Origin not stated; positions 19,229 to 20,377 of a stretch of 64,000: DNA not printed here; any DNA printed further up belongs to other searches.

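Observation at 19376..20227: Naturally circularly permuted family-3 solute-binding protein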

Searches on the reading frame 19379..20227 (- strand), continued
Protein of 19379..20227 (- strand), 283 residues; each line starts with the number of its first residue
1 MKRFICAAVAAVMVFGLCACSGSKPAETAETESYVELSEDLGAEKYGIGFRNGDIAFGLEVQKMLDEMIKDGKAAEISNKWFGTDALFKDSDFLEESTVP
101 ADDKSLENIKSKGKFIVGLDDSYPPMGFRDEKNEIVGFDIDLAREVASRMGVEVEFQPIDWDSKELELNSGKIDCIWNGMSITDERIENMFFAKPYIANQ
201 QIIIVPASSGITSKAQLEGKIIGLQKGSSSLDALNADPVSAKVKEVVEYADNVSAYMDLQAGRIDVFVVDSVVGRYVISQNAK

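Call 17: predict_structure(alignment_id=A1)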
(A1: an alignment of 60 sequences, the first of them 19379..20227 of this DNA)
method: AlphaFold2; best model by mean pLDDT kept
length: 283 residues; sequences in the alignment: 60
mean_pLDDT: 90.9   pTM: 0.81
mean pLDDT of the five models: 90.9, 90.3, 90.1, 89.8, 89.0
residues with pLDDT >= 90: 220; 70-90: 34; 50-70: 28; < 50: 1
segments of 3 or more residues with pLDDT < 50: none
pLDDT, mean of each block of 10 residues (from residue 1): 60 59 58 93 96 98 98 96 90 95 98 97 89 94 98 95 92 95 95 96 97 98 93 96 97 93 97 88 78
secondary structure, 60 per line:
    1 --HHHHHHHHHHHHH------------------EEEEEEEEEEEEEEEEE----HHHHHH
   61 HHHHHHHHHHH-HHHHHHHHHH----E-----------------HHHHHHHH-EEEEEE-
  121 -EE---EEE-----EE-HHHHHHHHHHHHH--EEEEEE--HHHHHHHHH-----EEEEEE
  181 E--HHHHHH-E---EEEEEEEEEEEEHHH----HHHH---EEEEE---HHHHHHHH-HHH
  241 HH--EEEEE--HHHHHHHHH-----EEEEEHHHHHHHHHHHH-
elements in order: H3-15 E34-50 H55-71 H73-82 H105-112 E114-119 E127-129 H138-150 E153-158 H161-169 E175-181 H184-189 E195-206 H214-217 E221-225 H229-236 H238-242 E245-249 H252-260 E266-270 H271-282

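Call 19: search_protein_representatives(protein=window:19379-20227:-)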
Query: 283 residues. Proteins with E-value up to 0.001 (for the whole library): 26701; up to 1e-10: 7737; up to 1e-30: 569. The best 150 are listed.
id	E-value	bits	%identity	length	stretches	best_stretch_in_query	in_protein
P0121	2.6e-237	800.7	33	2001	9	40-274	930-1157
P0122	7.1e-176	599.3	34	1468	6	43-279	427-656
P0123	2.1e-151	519.1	32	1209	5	41-278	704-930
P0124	7.3e-138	474.7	53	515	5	95-282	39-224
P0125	5.0e-120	416.2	33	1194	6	40-279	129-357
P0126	9.7e-90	316.9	33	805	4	41-272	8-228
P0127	1.9e-89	316.0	55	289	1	8-281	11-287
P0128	3.7e-86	305.2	39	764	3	32-280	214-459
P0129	1.4e-82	293.4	49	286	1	7-281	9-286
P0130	1.2e-81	290.4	63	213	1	75-280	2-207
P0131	7.8e-71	254.9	58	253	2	110-278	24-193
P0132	1.0e-69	251.3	66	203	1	110-283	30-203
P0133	3.1e-69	249.7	33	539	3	41-279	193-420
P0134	4.4e-68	245.9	54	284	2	101-281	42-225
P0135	1.8e-67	243.9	53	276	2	100-281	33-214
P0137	1.9e-66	240.5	54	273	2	30-205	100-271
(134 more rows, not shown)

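Call 23: fold_search(model_id=the predicted structure, library=pdb)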
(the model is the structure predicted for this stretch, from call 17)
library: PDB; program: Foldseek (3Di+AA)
matches with E <= 10: 1135; with E <= 0.001: 236
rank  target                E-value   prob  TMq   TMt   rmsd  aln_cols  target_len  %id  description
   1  3hv1_A                3.2e-15  1.00  0.48  0.51   3.4       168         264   43  Crystal structure of a polar amino acid ABC uptake transporter substrate binding protein from Streptococcus thermophil (released 2009-06-23)
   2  4ohn                  4.9e-15  1.00  0.54  0.61   3.4       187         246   38  Crystal structure of an ABC uptake transporter substrate binding protein from Streptococcus pneumoniae with Bound Histid (released 2015-01-21)
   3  4prs_A                5.2e-15  1.00  0.40  0.48   6.0       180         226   36  Structure of apo ArgBP from T. maritima (released 2014-07-23)
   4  3hv1_B                8.2e-15  1.00  0.49  0.54   3.2       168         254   43  Crystal structure of a polar amino acid ABC uptake transporter substrate binding protein from Streptococcus thermophil (released 2009-06-23)
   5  6ggp                  1.5e-14  1.00  0.45  0.57   4.6       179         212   35  Structure of the ligand-free form of truncated ArgBP (residues 20-233) from T. maritima (released 2018-06-13)
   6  6det                  2.7e-14  1.00  0.52  0.59   3.3       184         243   35  The crystal structure of Tv2483 bound to L-arginine (released 2019-03-20)
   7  6svf                  3.1e-14  1.00  0.49  0.59   3.6       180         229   35  Crystal structure of the P235GK mutant of ArgBP from T. maritima (released 2019-11-20)
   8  6ggv_A                4.3e-14  1.00  0.50  0.64   3.4       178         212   35  Structure of the arginine-bound form of truncated (residues 20-233) ArgBP from T. maritima (released 2018-06-13)
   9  4prs_B                6.6e-14  1.00  0.41  0.49   5.5       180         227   35  Structure of apo ArgBP from T. maritima (released 2014-07-23)
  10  4zv1                  9.1e-14  1.00  0.50  0.61   3.3       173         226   39  An ancestral arginine-binding protein bound to arginine (released 2016-02-03)
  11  6q3u                  1.3e-13  1.00  0.50  0.64   3.5       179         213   35  Gly52Ala mutant of arginine-bound ArgBP from T. maritima (released 2019-05-08)
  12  6ggv_B                4.7e-13  1.00  0.50  0.64   3.5       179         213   35  Structure of the arginine-bound form of truncated (residues 20-233) ArgBP from T. maritima (released 2018-06-13)
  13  5t0w_A                5.1e-13  1.00  0.52  0.63   3.0       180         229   33  Crystal structure of the ancestral amino acid-binding protein AncCDT-1, a precursor of cyclohexadienyl dehydratase (released 2017-09-06)
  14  4psh_A                6.9e-13  1.00  0.50  0.61   3.5       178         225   35  Structure of holo ArgBP from T. maritima (released 2014-07-23)
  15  4zv2                  7.4e-13  1.00  0.48  0.58   3.3       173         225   38  An ancestral arginine-binding protein bound to glutamine (released 2016-02-03)
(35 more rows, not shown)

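Call 25: find_related_loci(query=A1, collection=genome_contigs, flank=4000)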
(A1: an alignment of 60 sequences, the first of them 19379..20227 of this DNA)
Query A1 (283 aa) in genome_contigs; peptide patterns used: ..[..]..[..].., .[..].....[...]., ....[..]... (x = any residue, [..] = any of these).
600 stretches matched a pattern (row limit reached: there are more); 588 encode a relative of the query (tblastn E <= 1e-3); the best 80 are kept; 80 distinct loci.
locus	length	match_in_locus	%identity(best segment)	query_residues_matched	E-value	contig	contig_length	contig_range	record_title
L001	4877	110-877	85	28-283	1e-148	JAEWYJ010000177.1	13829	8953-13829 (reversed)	MAG: Bacillota bacterium isolate OH_SFB_170 k127_1184104, whole genome shotgun sequence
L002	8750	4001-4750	83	34-283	4e-133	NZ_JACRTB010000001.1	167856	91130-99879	Yanshouia hominis strain BX1 BX1_ctg001, whole genome shotgun sequence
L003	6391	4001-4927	67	1-281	1e-131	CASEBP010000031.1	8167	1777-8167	uncultured Oscillospiraceae bacterium isolate Batch5_idba_bin.145 genome assembly, contig: Batch5_idba_bin.145.fa_k87_42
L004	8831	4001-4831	62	1-282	1e-118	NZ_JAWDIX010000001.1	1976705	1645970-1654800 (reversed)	Anaerolentibacter hominis strain CSJ-1 CSJ-1_ctg01, whole genome shotgun sequence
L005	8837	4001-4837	62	1-281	6e-118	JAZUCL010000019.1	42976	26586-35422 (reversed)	MAG: Eubacteriales bacterium isolate T1900045314_YK20190003.MAGScoT_cleanbin_000005 SGB_6268_k141_892509, whole genome s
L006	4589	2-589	85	88-283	2e-112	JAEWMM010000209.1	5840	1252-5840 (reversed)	MAG: Bacillota bacterium isolate OH_PDB_137 k127_688251, whole genome shotgun sequence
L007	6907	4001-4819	61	5-283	7e-112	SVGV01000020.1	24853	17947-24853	MAG: Clostridiales bacterium isolate SIG367 NODE_39279_length_24853_cov_1.429952, whole genome shotgun sequence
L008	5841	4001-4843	58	1-283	5e-108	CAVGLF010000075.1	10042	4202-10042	Butyricicoccaceae bacterium isolate H07646-L1_cleanbin_000041 genome assembly, contig: Spades_H07646-L1_contig_4298, who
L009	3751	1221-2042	60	2-281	8e-107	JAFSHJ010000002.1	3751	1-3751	MAG: Oscillospiraceae bacterium isolate RGIG3144 Goat_Rectum.Co__c4009, whole genome shotgun sequence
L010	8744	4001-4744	61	34-280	2e-104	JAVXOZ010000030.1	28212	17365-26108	MAG: Clostridiales bacterium isolate CGS6M2-bin7 NODE_1542_length_28212_cov_10.868061, whole genome shotgun sequence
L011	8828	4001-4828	55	1-283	4e-103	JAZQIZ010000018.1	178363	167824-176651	MAG: Eubacteriales bacterium isolate T1900044622_TS20190088.MAGScoT_cleanbin_000003 SGB_900_k141_1881694, whole genome s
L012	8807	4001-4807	59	4-281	3e-103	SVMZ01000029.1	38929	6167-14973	MAG: Oscillospiraceae bacterium isolate SIG526 NODE_22678_length_38929_cov_2.763801, whole genome shotgun sequence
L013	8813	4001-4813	57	2-278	6e-103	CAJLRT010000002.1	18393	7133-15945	MAG TPA_asm: uncultured Clostridiales bacterium isolate ERR1600622-bin.54 genome assembly, contig: NODE_3307_length_1839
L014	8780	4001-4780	60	19-281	3e-102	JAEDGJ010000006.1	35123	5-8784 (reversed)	MAG: Clostridiaceae bacterium isolate MAG107 NODE_1073_length_35123_cov_5.399196, whole genome shotgun sequence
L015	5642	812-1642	55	2-283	5e-102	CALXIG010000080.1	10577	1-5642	MAG: uncultured Clostridia bacterium isolate E0_DP__bin17 genome assembly, contig: E0_DP__k127_2763388, whole genome sho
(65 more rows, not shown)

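Call 35: find_homologous_proteins(query=P0137, max_evalue=1e-20)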
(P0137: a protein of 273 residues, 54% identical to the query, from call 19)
Query P0137 (273 aa): 5973 proteins with E <= 1e-20 among 8000 candidates; the best 120 are listed.
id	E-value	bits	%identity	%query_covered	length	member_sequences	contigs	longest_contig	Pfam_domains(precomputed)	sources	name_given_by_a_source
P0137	5.8e-171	585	100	100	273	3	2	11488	PF00497.26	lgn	-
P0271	4.2e-152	523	90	100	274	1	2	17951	PF00497.26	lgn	-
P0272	5.4e-120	418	74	100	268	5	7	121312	PF00497.26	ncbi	-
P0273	5.4e-117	408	71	100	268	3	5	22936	PF00497.26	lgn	-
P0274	1.3e-116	407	71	100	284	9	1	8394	PF00497.26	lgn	-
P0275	1.7e-114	400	69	100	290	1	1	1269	PF00497.26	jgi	-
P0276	2.7e-113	396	78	89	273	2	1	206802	PF00497.26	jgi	-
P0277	1.5e-97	344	74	34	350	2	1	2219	PF00497.26,PF09084.17,PF12974.13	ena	-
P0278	2.1e-81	291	55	34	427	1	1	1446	PF00497.26,PF09084.17,PF10613.15,PF00235.26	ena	-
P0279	1.7e-79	285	63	46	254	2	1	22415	PF00497.26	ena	-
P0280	2.8e-79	284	60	64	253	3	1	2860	PF00497.26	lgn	-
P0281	6.2e-79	283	70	34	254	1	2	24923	PF00497.26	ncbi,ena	-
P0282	7.1e-78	280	71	35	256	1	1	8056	PF00497.26,PF12974.13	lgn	-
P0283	1.2e-77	279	56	68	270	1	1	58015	PF00497.26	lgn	-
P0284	1.6e-77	279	71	34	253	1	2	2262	PF00497.26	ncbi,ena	-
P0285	2.3e-77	278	80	34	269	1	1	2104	PF00497.26,PF12974.13,PF10613.15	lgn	-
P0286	2.8e-77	278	71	34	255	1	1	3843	PF00497.26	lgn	-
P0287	3.4e-77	278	57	68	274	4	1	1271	PF00497.26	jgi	jgi:ABC-type amino acid transport substrate-binding protein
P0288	5.1e-77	277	71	34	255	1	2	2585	PF00497.26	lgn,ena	-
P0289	5.8e-77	277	71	34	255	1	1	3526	PF00497.26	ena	-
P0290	6.2e-77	277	71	34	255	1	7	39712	PF00497.26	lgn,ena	-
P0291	8.4e-77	276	63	50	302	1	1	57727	PF00497.26,PF12974.13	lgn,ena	-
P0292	1.0e-76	276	71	34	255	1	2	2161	PF00497.26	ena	-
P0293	1.0e-76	276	71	34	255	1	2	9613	PF00497.26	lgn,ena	-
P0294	1.2e-76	276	71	34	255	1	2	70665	PF00497.26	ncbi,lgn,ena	-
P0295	2.1e-76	275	59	46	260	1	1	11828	PF00497.26,PF04069.18,PF12974.13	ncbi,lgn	ncbi:MAG: amino acid ABC transporter substrate-binding protein [Clostridia bacterium]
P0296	2.3e-76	275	63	62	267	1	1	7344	PF00497.26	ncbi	-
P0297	2.3e-76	275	71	34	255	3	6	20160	PF00497.26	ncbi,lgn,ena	-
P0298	4.0e-76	274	63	48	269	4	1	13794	PF00497.26,PF12974.13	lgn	-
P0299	4.1e-76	274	70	34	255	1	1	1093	PF00497.26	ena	-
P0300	7.2e-76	273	70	34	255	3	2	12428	PF00497.26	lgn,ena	-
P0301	9.3e-76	273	61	62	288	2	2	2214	PF00497.26,PF12974.13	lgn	-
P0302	1.4e-75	272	76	34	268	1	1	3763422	PF00497.26,PF12974.13,PF10613.15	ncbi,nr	ncbi:amino acid ABC transporter substrate-binding protein [Eubacteriaceae bacterium ES2]|nr:amino ac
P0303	1.6e-75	272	76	34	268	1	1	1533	PF00497.26,PF12974.13,PF10613.15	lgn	-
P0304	2.1e-75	272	73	34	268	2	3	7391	PF00497.26,PF12974.13,PF10613.15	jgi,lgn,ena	jgi:polar amino acid transport system substrate-binding protein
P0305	1.5e-74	269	76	34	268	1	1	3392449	PF00497.26,PF12974.13,PF10613.15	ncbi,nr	ncbi:amino acid ABC transporter substrate-binding protein [Eubacteriaceae bacterium ES3]|nr:amino ac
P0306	2.0e-74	268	43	64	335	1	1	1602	PF00497.26,PF12974.13,PF10613.15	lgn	-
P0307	2.7e-74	268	79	34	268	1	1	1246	PF00497.26,PF10613.15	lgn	-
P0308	3.0e-74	268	71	34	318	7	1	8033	PF00497.26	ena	-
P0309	7.5e-74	267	78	34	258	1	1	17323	PF00497.26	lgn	-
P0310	2.3e-73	265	57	49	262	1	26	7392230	PF00497.26,PF12974.13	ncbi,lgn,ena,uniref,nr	ncbi:amino acid ABC transporter substrate-binding protein [Paenibacillus macerans]|uniref:Transporte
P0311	2.6e-73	265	67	35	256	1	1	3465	PF00497.26,PF12974.13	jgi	jgi:polar amino acid transport system substrate-binding protein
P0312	3.6e-73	264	77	34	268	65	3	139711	PF00497.26,PF10613.15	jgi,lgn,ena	-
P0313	4.3e-73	264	71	33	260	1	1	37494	PF00497.26,PF12974.13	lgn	-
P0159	5.1e-73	264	69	34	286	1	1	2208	PF00497.26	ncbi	ncbi:MAG: amino acid ABC transporter substrate-binding protein [Oscillospiraceae bacterium]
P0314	7.3e-73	263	77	34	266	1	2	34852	PF00497.26,PF12974.13,PF10613.15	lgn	-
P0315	7.4e-73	263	76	34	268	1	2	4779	PF00497.26,PF10613.15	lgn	-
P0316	7.7e-73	263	76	34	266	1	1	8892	PF00497.26,PF10613.15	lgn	-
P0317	1.1e-72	263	76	34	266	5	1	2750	PF00497.26,PF12974.13,PF10613.15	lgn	-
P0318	1.2e-72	263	78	34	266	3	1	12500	PF00497.26,PF10613.15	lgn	-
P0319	1.5e-72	262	68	34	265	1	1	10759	PF00497.26,PF12974.13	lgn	-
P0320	1.5e-72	262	67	34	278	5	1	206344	PF00497.26,PF12974.13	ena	-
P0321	1.7e-72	262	57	50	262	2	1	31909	PF00497.26,PF12974.13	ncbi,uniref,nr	ncbi:amino acid ABC transporter substrate-binding protein [Bacillus sp. T33-2]|uniref:amino acid ABC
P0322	1.8e-72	262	68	34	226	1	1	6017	PF00497.26,PF12974.13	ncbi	ncbi:MAG: amino acid ABC transporter substrate-binding protein, partial [Oscillospiraceae bacterium]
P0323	2.3e-72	262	59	62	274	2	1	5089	PF00497.26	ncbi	-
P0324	2.7e-72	261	76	34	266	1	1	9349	PF00497.26,PF10613.15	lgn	-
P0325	2.7e-72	261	69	34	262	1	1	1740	PF00497.26,PF12974.13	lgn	-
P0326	3.0e-72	261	78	34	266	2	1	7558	PF00497.26,PF12974.13,PF10613.15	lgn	-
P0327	4.4e-72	261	74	34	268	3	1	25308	PF00497.26,PF12974.13,PF10613.15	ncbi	-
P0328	4.7e-72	261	77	34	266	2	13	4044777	PF00497.26,PF12974.13,PF10613.15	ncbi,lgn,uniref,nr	ncbi:amino acid ABC transporter substrate-binding protein [Acetobacterium woodii]|uniref:Putative gl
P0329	4.7e-72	261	58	46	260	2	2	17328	PF00497.26,PF09084.17,PF12974.13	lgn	-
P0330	4.8e-72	261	77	34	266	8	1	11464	PF00497.26,PF12974.13,PF10613.15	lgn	-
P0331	6.1e-72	260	78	33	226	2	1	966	PF00497.26,PF12974.13,PF10613.15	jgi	jgi:polar amino acid transport system substrate-binding protein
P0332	6.4e-72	260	64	40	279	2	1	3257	PF00497.26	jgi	jgi:polar amino acid transport system substrate-binding protein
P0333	6.5e-72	260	69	34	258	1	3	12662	PF00497.26,PF12974.13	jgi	jgi:polar amino acid transport system substrate-binding protein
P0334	7.2e-72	260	78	34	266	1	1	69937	PF00497.26,PF12974.13,PF10613.15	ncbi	ncbi:MAG: amino acid ABC transporter substrate-binding protein [Acetobacterium sp.]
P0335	7.3e-72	260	65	34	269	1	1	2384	PF00497.26,PF12974.13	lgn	-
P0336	7.9e-72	260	64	40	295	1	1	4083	PF00497.26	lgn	-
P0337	9.3e-72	260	54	49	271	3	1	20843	PF00497.26,PF12974.13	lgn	-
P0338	1.0e-71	260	67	34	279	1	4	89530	PF00497.26,PF12974.13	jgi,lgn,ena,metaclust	metaclust:\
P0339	1.1e-71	260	56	50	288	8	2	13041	PF00497.26,PF12974.13,PF10613.15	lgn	-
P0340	1.1e-71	259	68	34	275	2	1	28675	PF00497.26,PF12974.13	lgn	-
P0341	1.3e-71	259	59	64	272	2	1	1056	PF00497.26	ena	-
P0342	1.7e-71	259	58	46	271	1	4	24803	PF00497.26,PF12974.13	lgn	-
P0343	1.7e-71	259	57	50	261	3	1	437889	PF00497.26,PF09084.17,PF12974.13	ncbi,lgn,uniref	ncbi:amino acid ABC transporter substrate-binding protein [Neobacillus sp. GCM10023253]|uniref:amino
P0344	1.9e-71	259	70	34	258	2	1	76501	PF00497.26,PF12974.13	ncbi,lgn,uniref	ncbi:amino acid ABC transporter substrate-binding protein [Brevibacillus sp. SYSU BS000544]|uniref:a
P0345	1.9e-71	259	53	49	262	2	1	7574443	PF00497.26,PF12974.13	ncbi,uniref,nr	ncbi:amino acid ABC transporter substrate-binding protein [Paenibacillus oralis]|uniref:Amino acid A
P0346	1.9e-71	259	60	48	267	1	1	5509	PF00497.26,PF12974.13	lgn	-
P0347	2.2e-71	258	59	42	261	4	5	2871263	PF00497.26,PF09084.17,PF12974.13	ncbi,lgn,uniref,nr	ncbi:amino acid ABC transporter substrate-binding protein [Bacillus andreraoultii]|uniref:amino acid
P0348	2.3e-71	258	55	46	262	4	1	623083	PF00497.26,PF12974.13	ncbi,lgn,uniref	ncbi:amino acid ABC transporter substrate-binding protein [Paenibacillus macerans]|uniref:amino acid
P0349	2.3e-71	258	78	34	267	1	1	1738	PF00497.26,PF12974.13,PF10613.15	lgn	-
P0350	2.3e-71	258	56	49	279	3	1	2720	PF00497.26,PF12974.13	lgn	-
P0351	2.3e-71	258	55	44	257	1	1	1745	PF00497.26,PF12974.13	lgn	-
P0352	2.5e-71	258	77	34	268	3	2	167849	PF00497.26,PF10613.15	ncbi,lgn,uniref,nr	ncbi:transporter substrate-binding domain-containing protein [Acetobacterium paludosum]|uniref:Trans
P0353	2.7e-71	258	58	62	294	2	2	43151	PF00497.26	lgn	-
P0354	2.8e-71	258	68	34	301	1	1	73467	PF00497.26,PF12974.13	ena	-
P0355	3.0e-71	258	68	34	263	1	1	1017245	PF00497.26,PF12974.13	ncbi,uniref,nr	ncbi:amino acid ABC transporter substrate-binding protein [Ammoniphilus sp. YIM 78166]|uniref:amino 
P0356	3.4e-71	258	78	34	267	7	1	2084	PF00497.26,PF10613.15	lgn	-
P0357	3.7e-71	258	77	34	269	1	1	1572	PF00497.26,PF12974.13,PF10613.15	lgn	-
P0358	3.9e-71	258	59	48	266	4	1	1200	PF00497.26,PF12974.13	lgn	-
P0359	3.9e-71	258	68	39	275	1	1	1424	PF00497.26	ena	-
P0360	4.0e-71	258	56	49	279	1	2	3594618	PF00497.26,PF09084.17,PF12974.13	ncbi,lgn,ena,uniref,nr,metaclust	ncbi:amino acid ABC transporter, amino acid-binding [Bacillus sp. OxB-1]|uniref:amino acid ABC trans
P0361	4.2e-71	258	69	34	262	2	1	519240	PF00497.26,PF12974.13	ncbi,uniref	ncbi:amino acid ABC transporter substrate-binding protein [Ammoniphilus sp. 3BR4]|uniref:amino acid 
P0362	5.3e-71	257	67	35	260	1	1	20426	PF00497.26,PF12974.13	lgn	-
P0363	5.8e-71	257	57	46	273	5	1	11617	PF00497.26,PF12974.13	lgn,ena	-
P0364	9.7e-71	256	68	39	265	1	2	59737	PF00497.26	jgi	-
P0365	1.1e-70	256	57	42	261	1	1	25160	PF00497.26,PF12974.13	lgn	-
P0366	1.1e-70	256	68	34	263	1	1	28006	PF00497.26,PF12974.13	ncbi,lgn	-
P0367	1.3e-70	256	55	48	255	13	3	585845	PF00497.26,PF12974.13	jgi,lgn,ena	-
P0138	1.3e-70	256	54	62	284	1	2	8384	PF00497.26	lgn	-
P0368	1.6e-70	256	55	48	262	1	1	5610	PF00497.26,PF12974.13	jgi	jgi:polar amino acid transport system substrate-binding protein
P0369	2.1e-70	255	55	48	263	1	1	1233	PF00497.26,PF09084.17,PF12974.13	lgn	-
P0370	2.2e-70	255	56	50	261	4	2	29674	PF00497.26,PF09084.17,PF12974.13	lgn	-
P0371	2.5e-70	255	61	36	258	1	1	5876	PF00497.26,PF12974.13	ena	-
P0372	2.8e-70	255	61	36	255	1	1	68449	PF00497.26,PF12974.13,PF10613.15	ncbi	-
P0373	4.1e-70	254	63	34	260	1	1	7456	PF00497.26,PF12974.13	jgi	jgi:polar amino acid transport system substrate-binding protein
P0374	4.3e-70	254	56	46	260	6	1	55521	PF00497.26,PF09084.17,PF12974.13,PF10613.15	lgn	-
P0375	5.8e-70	254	55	48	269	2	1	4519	PF00497.26,PF12974.13,PF10613.15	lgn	-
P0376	6.0e-70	254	65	35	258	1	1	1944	PF00497.26,PF12974.13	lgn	-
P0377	6.4e-70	254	66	34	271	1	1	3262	PF00497.26,PF12974.13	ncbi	-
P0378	6.6e-70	254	67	34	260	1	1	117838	PF00497.26,PF12974.13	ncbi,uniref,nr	ncbi:amino acid ABC transporter substrate-binding protein [Brevibacillus daliensis]|uniref:amino aci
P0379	9.3e-70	253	62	34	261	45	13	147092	PF00497.26,PF12974.13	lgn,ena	-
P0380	9.3e-70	253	64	37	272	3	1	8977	PF00497.26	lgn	-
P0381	1.2e-69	253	68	35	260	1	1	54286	PF00497.26,PF09084.17,PF12974.13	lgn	-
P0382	1.6e-69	252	72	34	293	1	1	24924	PF00497.26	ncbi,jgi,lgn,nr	ncbi:MAG: amino acid ABC transporter substrate-binding protein [Gracilibacteraceae bacterium]|jgi:po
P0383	1.7e-69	252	65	34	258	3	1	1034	PF00497.26,PF12974.13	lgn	-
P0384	1.9e-69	252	66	34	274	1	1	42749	PF00497.26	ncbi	-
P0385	1.9e-69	252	56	50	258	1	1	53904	PF00497.26,PF09084.17,PF12974.13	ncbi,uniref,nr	ncbi:amino acid ABC transporter substrate-binding protein [Bacillus sp. M6-12]|uniref:amino acid ABC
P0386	2.1e-69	252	54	48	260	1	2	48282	PF00497.26,PF12974.13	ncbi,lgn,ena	-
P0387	2.1e-69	252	76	33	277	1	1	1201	PF00497.26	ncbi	-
